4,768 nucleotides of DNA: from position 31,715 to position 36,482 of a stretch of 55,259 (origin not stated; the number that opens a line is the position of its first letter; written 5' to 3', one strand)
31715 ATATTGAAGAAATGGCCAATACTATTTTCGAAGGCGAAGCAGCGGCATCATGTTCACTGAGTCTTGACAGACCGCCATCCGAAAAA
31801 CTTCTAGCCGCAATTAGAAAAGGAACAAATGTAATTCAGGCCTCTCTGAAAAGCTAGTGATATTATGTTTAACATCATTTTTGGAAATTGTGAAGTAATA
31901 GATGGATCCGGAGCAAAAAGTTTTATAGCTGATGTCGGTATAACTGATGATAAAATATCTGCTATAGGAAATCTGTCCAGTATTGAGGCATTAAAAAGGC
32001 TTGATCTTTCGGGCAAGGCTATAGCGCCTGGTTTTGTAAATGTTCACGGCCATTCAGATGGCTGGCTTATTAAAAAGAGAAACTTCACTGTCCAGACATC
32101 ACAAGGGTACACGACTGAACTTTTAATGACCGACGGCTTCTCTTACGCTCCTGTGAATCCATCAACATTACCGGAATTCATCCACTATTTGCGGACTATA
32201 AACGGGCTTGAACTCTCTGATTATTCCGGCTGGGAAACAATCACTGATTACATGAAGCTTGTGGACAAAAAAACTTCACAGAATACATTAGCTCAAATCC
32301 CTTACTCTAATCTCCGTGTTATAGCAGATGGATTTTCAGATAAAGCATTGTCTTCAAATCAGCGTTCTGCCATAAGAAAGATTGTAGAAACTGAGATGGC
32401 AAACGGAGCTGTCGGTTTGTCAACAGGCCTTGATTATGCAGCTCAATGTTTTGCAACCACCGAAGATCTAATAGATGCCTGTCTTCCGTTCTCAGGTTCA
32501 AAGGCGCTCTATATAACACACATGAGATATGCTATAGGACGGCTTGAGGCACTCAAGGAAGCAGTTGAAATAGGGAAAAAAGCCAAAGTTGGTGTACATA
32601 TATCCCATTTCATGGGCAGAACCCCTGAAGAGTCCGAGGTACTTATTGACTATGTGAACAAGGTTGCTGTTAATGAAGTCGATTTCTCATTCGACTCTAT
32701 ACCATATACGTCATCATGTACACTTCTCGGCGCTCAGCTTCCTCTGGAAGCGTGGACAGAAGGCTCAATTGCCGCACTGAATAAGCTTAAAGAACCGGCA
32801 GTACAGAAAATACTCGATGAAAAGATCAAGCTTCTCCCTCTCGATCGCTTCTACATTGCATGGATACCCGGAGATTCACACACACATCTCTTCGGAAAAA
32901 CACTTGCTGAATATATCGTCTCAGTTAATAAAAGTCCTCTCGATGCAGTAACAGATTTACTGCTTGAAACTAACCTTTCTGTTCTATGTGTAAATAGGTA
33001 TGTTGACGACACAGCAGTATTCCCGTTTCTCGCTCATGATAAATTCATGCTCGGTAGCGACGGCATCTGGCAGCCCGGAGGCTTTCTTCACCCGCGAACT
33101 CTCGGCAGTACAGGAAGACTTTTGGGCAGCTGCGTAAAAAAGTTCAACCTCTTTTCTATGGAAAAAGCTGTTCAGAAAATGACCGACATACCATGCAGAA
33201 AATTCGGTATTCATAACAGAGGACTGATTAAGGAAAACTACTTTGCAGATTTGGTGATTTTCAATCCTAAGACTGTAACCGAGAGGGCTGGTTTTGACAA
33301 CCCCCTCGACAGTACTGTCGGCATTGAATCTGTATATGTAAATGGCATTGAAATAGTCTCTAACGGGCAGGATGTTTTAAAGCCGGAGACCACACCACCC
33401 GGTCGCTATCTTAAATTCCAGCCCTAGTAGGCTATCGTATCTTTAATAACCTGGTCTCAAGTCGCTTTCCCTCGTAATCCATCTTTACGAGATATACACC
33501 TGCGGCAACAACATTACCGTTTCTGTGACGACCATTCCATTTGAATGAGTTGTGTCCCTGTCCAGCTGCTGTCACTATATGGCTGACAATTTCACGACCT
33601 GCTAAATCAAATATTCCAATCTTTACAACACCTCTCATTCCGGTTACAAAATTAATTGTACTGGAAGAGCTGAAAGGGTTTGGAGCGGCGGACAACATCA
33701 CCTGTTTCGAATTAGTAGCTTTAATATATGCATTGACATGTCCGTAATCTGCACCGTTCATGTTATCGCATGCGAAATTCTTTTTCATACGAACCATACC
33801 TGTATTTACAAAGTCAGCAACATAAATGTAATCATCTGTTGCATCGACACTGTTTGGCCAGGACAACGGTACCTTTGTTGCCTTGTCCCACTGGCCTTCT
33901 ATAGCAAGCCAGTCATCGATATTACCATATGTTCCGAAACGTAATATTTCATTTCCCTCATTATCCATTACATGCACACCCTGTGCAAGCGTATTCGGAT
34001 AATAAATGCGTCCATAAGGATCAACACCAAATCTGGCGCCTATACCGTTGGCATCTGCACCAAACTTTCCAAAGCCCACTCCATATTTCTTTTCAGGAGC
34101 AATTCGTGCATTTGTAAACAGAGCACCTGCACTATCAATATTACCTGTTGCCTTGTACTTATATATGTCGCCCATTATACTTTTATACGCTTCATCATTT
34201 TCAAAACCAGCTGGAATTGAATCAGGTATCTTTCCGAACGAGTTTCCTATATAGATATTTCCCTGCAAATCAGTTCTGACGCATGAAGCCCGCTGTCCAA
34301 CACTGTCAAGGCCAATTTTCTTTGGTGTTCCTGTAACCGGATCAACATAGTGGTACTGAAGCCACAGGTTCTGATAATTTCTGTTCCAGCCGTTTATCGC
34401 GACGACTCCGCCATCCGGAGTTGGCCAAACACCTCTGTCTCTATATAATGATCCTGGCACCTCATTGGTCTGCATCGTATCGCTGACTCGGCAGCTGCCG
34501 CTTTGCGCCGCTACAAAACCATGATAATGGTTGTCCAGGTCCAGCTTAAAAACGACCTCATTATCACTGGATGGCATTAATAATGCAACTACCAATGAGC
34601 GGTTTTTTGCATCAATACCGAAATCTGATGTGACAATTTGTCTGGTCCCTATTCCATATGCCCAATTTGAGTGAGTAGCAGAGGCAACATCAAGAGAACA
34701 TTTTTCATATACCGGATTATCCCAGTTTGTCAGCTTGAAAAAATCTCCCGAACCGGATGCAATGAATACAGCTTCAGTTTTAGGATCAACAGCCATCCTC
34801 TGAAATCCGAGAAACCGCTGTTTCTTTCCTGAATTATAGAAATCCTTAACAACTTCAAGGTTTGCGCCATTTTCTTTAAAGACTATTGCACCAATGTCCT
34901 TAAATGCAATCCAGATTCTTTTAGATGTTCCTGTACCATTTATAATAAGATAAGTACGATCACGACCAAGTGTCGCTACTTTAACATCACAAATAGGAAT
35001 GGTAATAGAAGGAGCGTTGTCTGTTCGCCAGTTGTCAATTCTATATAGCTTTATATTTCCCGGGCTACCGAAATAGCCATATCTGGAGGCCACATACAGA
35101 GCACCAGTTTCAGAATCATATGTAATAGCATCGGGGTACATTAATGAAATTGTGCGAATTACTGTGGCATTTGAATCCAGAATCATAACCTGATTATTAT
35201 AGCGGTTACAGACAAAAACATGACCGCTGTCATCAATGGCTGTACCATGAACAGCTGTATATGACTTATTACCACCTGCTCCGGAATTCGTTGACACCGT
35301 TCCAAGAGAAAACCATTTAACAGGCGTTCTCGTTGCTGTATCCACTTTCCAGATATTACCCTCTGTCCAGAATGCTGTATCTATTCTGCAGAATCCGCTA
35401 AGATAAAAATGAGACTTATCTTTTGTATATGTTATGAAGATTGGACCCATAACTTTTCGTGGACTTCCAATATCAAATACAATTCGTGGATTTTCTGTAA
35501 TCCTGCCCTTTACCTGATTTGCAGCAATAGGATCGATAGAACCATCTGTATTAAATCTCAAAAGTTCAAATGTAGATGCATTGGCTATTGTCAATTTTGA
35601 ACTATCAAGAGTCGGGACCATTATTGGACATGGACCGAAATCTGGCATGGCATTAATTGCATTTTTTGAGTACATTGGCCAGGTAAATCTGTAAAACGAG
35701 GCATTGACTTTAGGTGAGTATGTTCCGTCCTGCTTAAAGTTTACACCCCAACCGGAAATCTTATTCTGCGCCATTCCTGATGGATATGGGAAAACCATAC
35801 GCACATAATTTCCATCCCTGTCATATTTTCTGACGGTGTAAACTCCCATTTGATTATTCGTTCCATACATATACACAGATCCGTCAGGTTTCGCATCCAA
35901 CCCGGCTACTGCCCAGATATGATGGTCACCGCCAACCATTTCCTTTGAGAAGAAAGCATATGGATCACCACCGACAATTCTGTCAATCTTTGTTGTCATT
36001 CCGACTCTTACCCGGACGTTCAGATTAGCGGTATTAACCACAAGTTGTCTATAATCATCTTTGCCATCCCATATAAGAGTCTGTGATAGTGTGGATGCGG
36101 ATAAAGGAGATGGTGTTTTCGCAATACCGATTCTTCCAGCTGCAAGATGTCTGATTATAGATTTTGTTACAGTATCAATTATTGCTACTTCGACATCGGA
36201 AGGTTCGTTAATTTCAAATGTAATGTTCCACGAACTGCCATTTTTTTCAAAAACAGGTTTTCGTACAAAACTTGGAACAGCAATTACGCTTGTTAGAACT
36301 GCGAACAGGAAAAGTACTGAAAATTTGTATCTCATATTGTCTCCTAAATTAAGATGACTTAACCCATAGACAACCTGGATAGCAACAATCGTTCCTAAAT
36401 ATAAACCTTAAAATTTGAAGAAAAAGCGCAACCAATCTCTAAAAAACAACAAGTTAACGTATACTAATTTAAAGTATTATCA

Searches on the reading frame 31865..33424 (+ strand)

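Call 58: search_protein_families(library=pfam, proteins=[window:31865-33424:+], max_evalue=0.00001)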
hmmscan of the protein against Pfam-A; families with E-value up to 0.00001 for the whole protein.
window:31865-33424:+ (520 aa): 2 families
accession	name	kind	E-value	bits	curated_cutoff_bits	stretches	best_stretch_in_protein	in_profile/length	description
PF07969.17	Amidohydro_3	-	7.1e-12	46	29.7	1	392-494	367-468/472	Amidohydrolase family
PF01979.26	Amidohydro_1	-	1.3e-07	31.7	25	0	392-470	243-322/345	Amidohydrolase family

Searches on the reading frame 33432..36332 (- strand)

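Call 58: search_protein_families(library=pfam, proteins=[window:33432-36332:-], max_evalue=0.00001)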
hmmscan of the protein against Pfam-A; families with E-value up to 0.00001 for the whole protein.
window:33432-36332:- (966 aa): 1 family
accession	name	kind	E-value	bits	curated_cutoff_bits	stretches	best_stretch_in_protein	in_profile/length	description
PF13860.13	FlgD_ig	-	5e-07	30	27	1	902-954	24-76/79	FlgD Ig-like domain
